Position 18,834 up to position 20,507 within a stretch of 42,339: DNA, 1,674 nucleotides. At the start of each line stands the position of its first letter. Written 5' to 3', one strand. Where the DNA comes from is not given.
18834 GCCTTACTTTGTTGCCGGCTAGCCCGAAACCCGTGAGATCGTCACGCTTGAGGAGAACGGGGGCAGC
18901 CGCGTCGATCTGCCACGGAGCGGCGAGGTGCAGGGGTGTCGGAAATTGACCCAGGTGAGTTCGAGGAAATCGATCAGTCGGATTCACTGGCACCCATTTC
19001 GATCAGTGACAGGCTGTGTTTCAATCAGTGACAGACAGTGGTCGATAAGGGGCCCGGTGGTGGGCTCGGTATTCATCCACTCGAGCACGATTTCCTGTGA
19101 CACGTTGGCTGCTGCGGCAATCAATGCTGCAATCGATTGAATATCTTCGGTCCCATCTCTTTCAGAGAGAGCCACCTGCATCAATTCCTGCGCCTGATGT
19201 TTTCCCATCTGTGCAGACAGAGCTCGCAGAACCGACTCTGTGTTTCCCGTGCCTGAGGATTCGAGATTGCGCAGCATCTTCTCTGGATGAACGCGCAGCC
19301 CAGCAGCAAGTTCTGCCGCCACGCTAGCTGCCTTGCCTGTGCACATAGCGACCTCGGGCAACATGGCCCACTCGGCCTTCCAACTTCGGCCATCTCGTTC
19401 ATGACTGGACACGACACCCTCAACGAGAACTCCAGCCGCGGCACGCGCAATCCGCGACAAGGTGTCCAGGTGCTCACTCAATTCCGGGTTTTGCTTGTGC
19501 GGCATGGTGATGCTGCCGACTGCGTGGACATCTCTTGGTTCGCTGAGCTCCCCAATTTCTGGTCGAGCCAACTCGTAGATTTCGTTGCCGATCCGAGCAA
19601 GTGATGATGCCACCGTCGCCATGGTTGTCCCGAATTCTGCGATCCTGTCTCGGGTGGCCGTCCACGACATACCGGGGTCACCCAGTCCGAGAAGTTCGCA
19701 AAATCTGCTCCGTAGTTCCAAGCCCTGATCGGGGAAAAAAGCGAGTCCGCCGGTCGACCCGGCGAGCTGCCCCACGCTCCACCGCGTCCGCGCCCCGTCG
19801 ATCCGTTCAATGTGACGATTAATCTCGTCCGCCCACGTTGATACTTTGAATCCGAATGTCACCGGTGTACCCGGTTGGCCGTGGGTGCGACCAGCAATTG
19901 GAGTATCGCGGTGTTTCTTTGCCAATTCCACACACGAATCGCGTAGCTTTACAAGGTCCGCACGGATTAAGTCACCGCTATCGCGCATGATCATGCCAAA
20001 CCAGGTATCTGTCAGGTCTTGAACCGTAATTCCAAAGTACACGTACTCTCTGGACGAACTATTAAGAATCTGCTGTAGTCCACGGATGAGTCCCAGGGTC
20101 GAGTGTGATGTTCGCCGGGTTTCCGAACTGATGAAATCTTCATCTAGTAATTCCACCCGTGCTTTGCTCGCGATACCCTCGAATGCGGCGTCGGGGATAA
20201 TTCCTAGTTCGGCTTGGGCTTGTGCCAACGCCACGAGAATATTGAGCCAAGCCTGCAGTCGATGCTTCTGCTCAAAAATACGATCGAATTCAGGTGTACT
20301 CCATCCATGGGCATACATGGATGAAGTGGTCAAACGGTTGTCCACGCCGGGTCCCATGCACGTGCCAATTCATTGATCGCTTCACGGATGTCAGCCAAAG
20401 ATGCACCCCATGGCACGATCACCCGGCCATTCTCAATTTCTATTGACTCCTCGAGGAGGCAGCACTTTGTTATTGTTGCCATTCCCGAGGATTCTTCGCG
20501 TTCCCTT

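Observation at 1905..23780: About 22 kb accessory island: a rebuilt Nit1C / MSMEG_0565-0572-type nitrogen-starvation cluster fused to nitrile-hydratase, carbamoyl-phosphate and C-N-lyase modules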

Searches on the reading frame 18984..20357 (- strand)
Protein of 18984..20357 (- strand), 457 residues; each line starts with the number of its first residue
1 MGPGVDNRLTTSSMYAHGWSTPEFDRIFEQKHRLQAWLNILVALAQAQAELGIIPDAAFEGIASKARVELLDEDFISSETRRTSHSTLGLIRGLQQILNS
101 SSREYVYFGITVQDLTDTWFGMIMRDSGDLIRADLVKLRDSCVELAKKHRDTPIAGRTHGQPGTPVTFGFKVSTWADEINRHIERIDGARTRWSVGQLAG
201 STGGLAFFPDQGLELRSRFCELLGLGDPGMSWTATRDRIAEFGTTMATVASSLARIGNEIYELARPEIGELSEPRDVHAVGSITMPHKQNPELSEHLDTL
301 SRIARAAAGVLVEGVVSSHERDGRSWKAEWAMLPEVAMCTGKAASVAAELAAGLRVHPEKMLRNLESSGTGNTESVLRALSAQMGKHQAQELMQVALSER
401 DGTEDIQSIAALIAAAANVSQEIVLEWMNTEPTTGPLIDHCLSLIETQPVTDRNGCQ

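Call 4: search_protein_families(library=ncbifam, proteins=[window:18984-20357:-], max_evalue=0.001)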
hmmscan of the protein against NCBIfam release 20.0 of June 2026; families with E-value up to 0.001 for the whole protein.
window:18984-20357:- (457 aa): 17 families
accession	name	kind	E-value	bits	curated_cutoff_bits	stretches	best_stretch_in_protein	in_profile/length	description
NF052536.2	CoM_syn_XcbD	exception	6.6e-165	549.1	600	1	9-425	4-419/443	3-sulfopropionylcysteine synthase XcbD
NF006500.1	PRK08937.2-4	subfamily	1.7e-119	399.6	626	1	9-393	4-389/448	adenylosuccinate lyase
NF006554.0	PRK09053.1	equivalog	5.1e-78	262.9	595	1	12-424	6-420/453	3-carboxy-cis,cis-muconate cycloisomerase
TIGR00928.1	purB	equivalog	1.3e-75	254.9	326.2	1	20-420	6-407/436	adenylosuccinate lyase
TIGR02426.1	protocat_pcaB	equivalog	3.5e-75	253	355.75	1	19-354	6-338/338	3-carboxy-cis,cis-muconate cycloisomerase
NF052556.1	NtrsucLyaStm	equivalog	1.2e-68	232.1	650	1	32-422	35-437/466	nitrosuccinate lyase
NF004631.0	PRK05975.1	equivalog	5.6e-50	170.3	371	1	23-355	19-346/352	3-carboxy-cis,cis-muconate cycloisomerase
NF006764.0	PRK09285.1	equivalog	4.4e-19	68.2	446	1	100-318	111-331/456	adenylosuccinate lyase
TIGR00838.1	argH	equivalog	6.7e-15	55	279.5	1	118-310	113-304/455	argininosuccinate lyase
NF002563.0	PRK02186.1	subfamily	4.1e-12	45.2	625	1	114-429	518-832/890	argininosuccinate lyase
NF052535.1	CoM_syn_XcbC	exception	1e-11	44.3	575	1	115-373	114-369/495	2-phosphosulfolactate phosphatase XcbC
NF008964.0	PRK12308.1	equivalog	1.1e-10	40.5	657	1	114-298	111-293/624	argininosuccinate lyase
TIGR00979.1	fumC_II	equivalog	5.3e-10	38.7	664.75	1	135-393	161-422/458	class II fumarate hydratase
NF005218.0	PRK06705.1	equivalog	2.9e-08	32.9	883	1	108-304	112-306/502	argininosuccinate lyase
NF008909.0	PRK12273.1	subfamily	7.7e-07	28.3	510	1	131-405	162-439/474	aspartate ammonia-lyase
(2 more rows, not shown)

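Call 53: search_dna_similar(query=window:18984-20357:-, collection=plasmids, mode=protein, max_evalue=1e-30, max_rows=30)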
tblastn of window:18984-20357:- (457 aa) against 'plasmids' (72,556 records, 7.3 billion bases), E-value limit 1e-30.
Records with a match: 207; places in all: 223; records where one place covers at least 80% of the query: 174.
Best place of each record, by identity: <60% 207.
By first word of the organism name: Streptomyces 39; Rhizobium 16; Paracoccus 12; Azospirillum 8; Burkholderia 8; Proteus 7; Paraburkholderia 6; Escherichia 5; Cupriavidus 5; Ralstonia 5; and 61 more.
By predicted mobility (MOB-suite, as given by PLSDB): non-mobilizable 149; mobilizable 33; conjugative 25.
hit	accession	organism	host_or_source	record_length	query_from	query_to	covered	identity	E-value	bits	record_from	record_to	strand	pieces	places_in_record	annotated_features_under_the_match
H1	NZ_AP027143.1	Methylocystis iwaonis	-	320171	5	405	88%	50.1%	7e-115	378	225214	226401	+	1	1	adenylosuccinate lyase family protein | hypothetical protein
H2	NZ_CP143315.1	Methylocystis iwaonis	cell culture,rice rhizosphere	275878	5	396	86%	49.2%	1e-111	368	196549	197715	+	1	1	adenylosuccinate lyase family protein | hypothetical protein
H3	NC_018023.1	Mycolicibacterium chubuense NBB4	-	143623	2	393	86%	49.1%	3e-116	382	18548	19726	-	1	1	adenylosuccinate lyase family protein | hypothetical protein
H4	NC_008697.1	Nocardioides sp. JS614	-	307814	12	401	85%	46.4%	3e-99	333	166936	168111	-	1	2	adenylosuccinate lyase family protein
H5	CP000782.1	Xanthobacter autotrophicus Py2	-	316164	12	396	84%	42.4%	1e-92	314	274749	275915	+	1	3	fumarate lyase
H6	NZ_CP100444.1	Streptomyces rimosus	pure culture,OTC cluster deletion ...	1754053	12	393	84%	42.6%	4e-76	266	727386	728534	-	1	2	record has no annotation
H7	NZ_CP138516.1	Variovorax paradoxus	Legume root,PacBio whole genome assembly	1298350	17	391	82%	42.3%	5e-82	283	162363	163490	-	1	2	none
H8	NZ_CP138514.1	Variovorax paradoxus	Legume root,PacBio whole genome assembly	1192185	17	396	83%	41.5%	2e-80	278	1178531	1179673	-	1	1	none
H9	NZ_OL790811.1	Proteus mirabilis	-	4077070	12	422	90%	37.4%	2e-77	270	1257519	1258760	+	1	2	none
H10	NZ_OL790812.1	Proteus mirabilis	-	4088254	12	422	90%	37.4%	2e-77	270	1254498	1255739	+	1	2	none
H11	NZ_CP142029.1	Haloarcula sp. GH36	cell culture,inland salt lake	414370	7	442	95%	33.3%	1e-64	233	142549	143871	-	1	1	adenylosuccinate lyase family protein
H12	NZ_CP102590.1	Niallia taxi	-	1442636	14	393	83%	37.5%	1e-80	279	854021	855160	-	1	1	none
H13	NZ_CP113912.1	Streptomyces sp. KMM 9044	cell culture,soil sample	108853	34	454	92%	33.9%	1e-40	162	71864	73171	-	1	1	pcaB: 3-carboxy-cis,cis-muconate cycloisomerase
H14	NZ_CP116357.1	Streptomyces xanthophaeus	whole organism,soil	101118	34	443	90%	34.7%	3e-48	185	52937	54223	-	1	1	pcaB: 3-carboxy-cis,cis-muconate cycloisomerase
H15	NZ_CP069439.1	Escherichia coli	Homo sapiens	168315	26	396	80%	38.7%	1e-55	264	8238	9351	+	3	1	hypothetical protein | lyase family protein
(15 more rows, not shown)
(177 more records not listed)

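Call 55: get_annotated_region(hit=H5, flank=9000)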
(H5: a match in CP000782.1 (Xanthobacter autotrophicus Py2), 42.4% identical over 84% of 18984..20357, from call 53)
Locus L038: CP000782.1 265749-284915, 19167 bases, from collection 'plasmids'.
description: Xanthobacter autotrophicus Py2 plasmid pXAUT01, complete sequence
organism: Xanthobacter autotrophicus Py2 (NCBI taxid 78245)
taxonomy: Bacteria; Pseudomonadota; Alphaproteobacteria; Hyphomicrobiales; Xanthobacteraceae; Xanthobacter; Xanthobacter autotrophicus; Xanthobacter autotrophicus Py2
host: -; source: -; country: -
typing (MOB-suite, as given by PLSDB): conjugative; replicon rep_cluster_649; relaxase MOBQ; mating-pair formation MPF_T
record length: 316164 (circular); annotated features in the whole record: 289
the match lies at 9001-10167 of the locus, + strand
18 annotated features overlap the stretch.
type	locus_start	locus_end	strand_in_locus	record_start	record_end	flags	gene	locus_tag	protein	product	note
CDS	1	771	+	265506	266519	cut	-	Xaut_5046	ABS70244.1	conserved hypothetical protein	-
CDS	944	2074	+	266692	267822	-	-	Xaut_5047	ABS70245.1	2-hydroxypropyl-CoM lyase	-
CDS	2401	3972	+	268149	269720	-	-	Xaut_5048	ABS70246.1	pyridine nucleotide-disulphide oxidoreductase dimerisation region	-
CDS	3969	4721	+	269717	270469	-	-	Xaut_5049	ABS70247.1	short-chain dehydrogenase/reductase SDR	-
CDS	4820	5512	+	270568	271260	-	-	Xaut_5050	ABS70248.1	short-chain dehydrogenase/reductase SDR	-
CDS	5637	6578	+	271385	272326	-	-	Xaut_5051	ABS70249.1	conserved hypothetical protein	-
CDS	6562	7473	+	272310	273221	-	-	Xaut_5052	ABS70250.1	Phosphosulfolactate synthase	-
CDS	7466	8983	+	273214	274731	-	-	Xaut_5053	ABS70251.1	fumarate lyase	-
CDS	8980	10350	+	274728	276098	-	-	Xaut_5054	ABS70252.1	fumarate lyase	-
CDS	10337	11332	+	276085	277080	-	-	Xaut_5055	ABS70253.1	1-aminocyclopropane-1-carboxylate deaminase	-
CDS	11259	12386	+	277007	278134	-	-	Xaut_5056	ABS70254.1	transcriptional regulator, LysR family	-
CDS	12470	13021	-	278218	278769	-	-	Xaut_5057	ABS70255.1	hypothetical protein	-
CDS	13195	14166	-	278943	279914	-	-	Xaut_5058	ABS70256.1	conserved hypothetical protein; putative signal peptide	-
CDS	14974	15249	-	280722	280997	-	-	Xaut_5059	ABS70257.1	hypothetical protein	-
CDS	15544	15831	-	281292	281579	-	-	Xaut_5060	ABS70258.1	transposase IS116/IS110/IS902 family protein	-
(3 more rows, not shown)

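Call 56: get_annotated_region(hit=H1, flank=12000)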
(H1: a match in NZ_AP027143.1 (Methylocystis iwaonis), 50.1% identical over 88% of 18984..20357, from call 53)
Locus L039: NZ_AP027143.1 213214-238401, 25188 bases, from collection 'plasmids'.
description: Methylocystis iwaonis strain SS37A-Re plasmid pSS37A-Re-1, complete sequence
organism: Methylocystis iwaonis (NCBI taxid 2885079)
taxonomy: Bacteria; Pseudomonadota; Alphaproteobacteria; Hyphomicrobiales; Methylocystaceae; Methylocystis; Methylocystis iwaonis
host: -; source: -; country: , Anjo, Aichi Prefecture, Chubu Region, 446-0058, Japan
typing (MOB-suite, as given by PLSDB): non-mobilizable
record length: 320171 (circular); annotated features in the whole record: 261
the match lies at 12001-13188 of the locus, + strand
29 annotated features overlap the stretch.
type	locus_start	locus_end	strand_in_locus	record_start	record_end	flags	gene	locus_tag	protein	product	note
CDS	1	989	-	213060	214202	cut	-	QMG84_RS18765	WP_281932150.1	MSMEG_0565 family glycosyltransferase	GO:0009058 - biosynthetic process [Evidence IEA]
CDS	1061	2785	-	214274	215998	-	-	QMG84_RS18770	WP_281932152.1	oxidoreductase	-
CDS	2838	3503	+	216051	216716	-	-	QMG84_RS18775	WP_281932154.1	hypothetical protein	-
CDS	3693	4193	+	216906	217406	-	-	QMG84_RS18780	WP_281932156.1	cupin domain-containing protein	-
CDS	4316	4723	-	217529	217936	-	-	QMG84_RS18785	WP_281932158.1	DUF983 domain-containing protein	-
CDS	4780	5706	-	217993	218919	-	-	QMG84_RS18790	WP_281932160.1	Pnap_2097 family protein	GO:0009058 - biosynthetic process [Evidence IEA]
CDS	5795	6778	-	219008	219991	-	-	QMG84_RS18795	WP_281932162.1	sll0787 family AIR synthase-like protein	GO:0009058 - biosynthetic process [Evidence IEA]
CDS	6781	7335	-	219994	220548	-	-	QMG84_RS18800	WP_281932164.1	MSMEG_0567/Sll0786 family nitrogen starvation N-acetyltransferase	-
CDS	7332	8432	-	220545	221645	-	-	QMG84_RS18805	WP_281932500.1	MSMEG_0568 family radical SAM protein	GO:0009058 - biosynthetic process [Evidence IEA]; GO:0046500 - S-adenosylmethionine metabolic process [Evidence IEA]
CDS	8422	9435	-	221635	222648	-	-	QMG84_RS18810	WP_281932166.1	Nit6803 family nitrilase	GO:0009058 - biosynthetic process [Evidence IEA]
CDS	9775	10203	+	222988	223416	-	-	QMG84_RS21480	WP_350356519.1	OsmC family protein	GO:0006979 - response to oxidative stress [Evidence IEA]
CDS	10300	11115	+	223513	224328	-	-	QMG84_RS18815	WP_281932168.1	phosphosulfolactate synthase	-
CDS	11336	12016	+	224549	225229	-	-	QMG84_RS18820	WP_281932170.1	hypothetical protein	-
CDS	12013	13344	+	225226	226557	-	-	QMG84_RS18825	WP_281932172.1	adenylosuccinate lyase family protein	-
CDS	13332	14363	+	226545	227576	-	-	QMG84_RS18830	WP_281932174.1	pyridoxal-phosphate dependent enzyme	-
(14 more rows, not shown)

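Call 58: get_annotated_region(hit=H3, flank=10000)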
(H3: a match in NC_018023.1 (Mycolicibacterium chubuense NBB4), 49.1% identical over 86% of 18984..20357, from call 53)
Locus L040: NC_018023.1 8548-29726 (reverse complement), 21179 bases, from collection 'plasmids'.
description: Mycolicibacterium chubuense NBB4 plasmid pMYCCH.02, complete sequence
organism: Mycolicibacterium chubuense NBB4 (NCBI taxid 710421)
taxonomy: Bacteria; Actinomycetota; Actinomycetes; Mycobacteriales; Mycobacteriaceae; Mycolicibacterium; Mycolicibacterium chubuense; Mycolicibacterium chubuense NBB4
host: -; source: -; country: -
typing (MOB-suite, as given by PLSDB): mobilizable; replicon rep_cluster_1606; relaxase MOBF
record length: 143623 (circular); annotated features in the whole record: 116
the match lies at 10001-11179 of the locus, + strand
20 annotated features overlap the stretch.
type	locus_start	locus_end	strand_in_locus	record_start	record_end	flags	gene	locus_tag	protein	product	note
CDS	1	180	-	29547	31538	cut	-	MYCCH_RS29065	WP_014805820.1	acetate--CoA ligase family protein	-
CDS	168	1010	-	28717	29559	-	-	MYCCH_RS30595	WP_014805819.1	CoA-transferase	-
CDS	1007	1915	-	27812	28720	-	-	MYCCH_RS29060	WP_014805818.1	CoA-transferase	-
CDS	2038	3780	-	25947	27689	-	-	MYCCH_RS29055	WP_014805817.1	helix-turn-helix domain-containing protein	-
CDS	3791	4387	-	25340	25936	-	-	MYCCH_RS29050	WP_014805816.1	MEDS domain-containing protein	-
CDS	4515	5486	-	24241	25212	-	-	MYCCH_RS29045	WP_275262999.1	transposase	GO:0006313 - DNA transposition [Evidence IEA]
CDS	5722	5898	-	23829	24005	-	-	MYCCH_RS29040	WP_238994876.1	hypothetical protein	-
CDS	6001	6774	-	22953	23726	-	-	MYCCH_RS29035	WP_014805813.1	glucose 1-dehydrogenase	-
CDS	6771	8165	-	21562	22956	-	-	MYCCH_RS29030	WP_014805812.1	FAD-dependent oxidoreductase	-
CDS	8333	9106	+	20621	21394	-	-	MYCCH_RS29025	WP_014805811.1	phosphosulfolactate synthase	-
CDS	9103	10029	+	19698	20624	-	-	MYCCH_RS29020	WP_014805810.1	hypothetical protein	-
CDS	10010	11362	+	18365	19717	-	-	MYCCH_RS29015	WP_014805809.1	adenylosuccinate lyase family protein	-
CDS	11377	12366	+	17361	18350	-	-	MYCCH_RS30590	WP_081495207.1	pyridoxal-phosphate dependent enzyme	-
CDS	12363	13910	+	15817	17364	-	-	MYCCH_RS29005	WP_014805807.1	lyase family protein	-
CDS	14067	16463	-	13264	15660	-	-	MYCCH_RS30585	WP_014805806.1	molybdopterin-dependent oxidoreductase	-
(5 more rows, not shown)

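Call 59: get_annotated_region(hit=H7, flank=12000)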
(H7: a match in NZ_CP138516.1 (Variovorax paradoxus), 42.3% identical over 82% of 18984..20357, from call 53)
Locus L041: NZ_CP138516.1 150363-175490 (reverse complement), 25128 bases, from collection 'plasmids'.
description: Variovorax paradoxus strain 2u118 plasmid unnamed, complete sequence
organism: Variovorax paradoxus (NCBI taxid 34073)
taxonomy: Bacteria; Pseudomonadota; Betaproteobacteria; Burkholderiales; Comamonadaceae; Variovorax; Variovorax paradoxus
host: -; source: Legume root,PacBio whole genome assembly; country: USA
typing (MOB-suite, as given by PLSDB): non-mobilizable
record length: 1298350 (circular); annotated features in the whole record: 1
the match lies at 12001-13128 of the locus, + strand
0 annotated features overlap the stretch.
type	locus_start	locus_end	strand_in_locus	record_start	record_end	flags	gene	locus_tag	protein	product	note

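Call 60: get_annotated_region(hit=H6, flank=12000)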
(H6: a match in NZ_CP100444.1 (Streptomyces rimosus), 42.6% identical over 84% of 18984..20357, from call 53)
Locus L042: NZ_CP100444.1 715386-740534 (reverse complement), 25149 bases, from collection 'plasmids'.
description: Streptomyces rimosus subsp. rimosus strain DV3 plasmid pSRIMDV3, complete sequence
organism: Streptomyces rimosus (NCBI taxid 132474)
taxonomy: Bacteria; Actinomycetota; Actinomycetes; Kitasatosporales; Streptomycetaceae; Streptomyces; Streptomyces rimosus
host: -; source: pure culture,OTC cluster deletion mutant of Streptomyces rimosus subsp. rimosus HP126; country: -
typing (MOB-suite, as given by PLSDB): mobilizable; replicon rep_cluster_1974; relaxase MOBF
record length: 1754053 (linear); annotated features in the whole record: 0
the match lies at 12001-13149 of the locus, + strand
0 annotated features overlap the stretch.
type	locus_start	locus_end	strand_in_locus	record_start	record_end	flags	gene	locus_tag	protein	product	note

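Call 94: search_protein_families(library=ncbifam, proteins=[L040:6771-8165:-], max_evalue=1e-10)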
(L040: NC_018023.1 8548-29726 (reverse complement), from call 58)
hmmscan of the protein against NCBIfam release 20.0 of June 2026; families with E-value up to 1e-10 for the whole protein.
L040:6771-8165:- (464 aa): 37 families (the best 25 are shown)
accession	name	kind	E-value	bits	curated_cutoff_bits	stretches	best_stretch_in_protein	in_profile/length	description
TIGR03385.1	CoA_CoA_reduc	equivalog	1.4e-111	373.4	578.8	1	4-440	1-439/439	CoA-disulfide reductase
NF007123.0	PRK09564.1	equivalog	1.9e-100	336.7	458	1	4-440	2-440/444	CoA-disulfide reductase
NF046103.1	NOXase_Strep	equivalog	8.3e-68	229.4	600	1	5-442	2-440/442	H2O-forming NADH oxidase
NF010037.0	PRK13512.1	equivalog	9.2e-68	229.1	394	1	3-430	2-424/438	CoA-disulfide reductase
NF045765.1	PhenlGlyoxDHPadH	equivalog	1.8e-45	155.5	475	1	4-353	4-348/416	NADH-dependent phenylglyoxylate dehydrogenase subunit epsilon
NF042949.2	3PPDioc_HcaD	equivalog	1.3e-38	132.8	450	1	3-284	2-276/386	3-phenylpropionate/cinnamic acid dioxygenase ferredoxin--NAD(+) reductase subunit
TIGR02374.1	nitri_red_nirB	equivalog_domain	1.5e-37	129.5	578.35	1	5-341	1-329/794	nitrite reductase large subunit NirB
NF003437.0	PRK04965.1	equivalog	7.1e-35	120.7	392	1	1-284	1-275/378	NADH:flavorubredoxin reductase NorW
TIGR01350.1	lipoamide_DH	equivalog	1.7e-33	116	408.8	1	91-417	118-432/461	dihydrolipoyl dehydrogenase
TIGR02053.1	MerA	equivalog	2.6e-33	115.7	454.45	1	100-446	124-456/465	mercury(II) reductase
NF007286.0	PRK09754.1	equivalog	1.2e-32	113.2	447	1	4-283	5-276/400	phenylpropionate dioxygenase ferredoxin reductase subunit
NF041682.1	ant_diox_AndAa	equivalog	1.3e-31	109.7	650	1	2-323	3-318/406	anthranilate 1,2-dioxygenase system ferredoxin--NAD(+) reductase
NF011565.0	PRK14989.1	subfamily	7e-31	107.1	883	1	3-395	4-377/847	nitrite reductase large subunit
NF004943.0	PRK06292.2-1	equivalog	2e-25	89.5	432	1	74-418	101-434/456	dihydrolipoyl dehydrogenase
NF005884.0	PRK07846.1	equivalog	2.1e-25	89.3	501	1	86-440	116-451/454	mycothione reductase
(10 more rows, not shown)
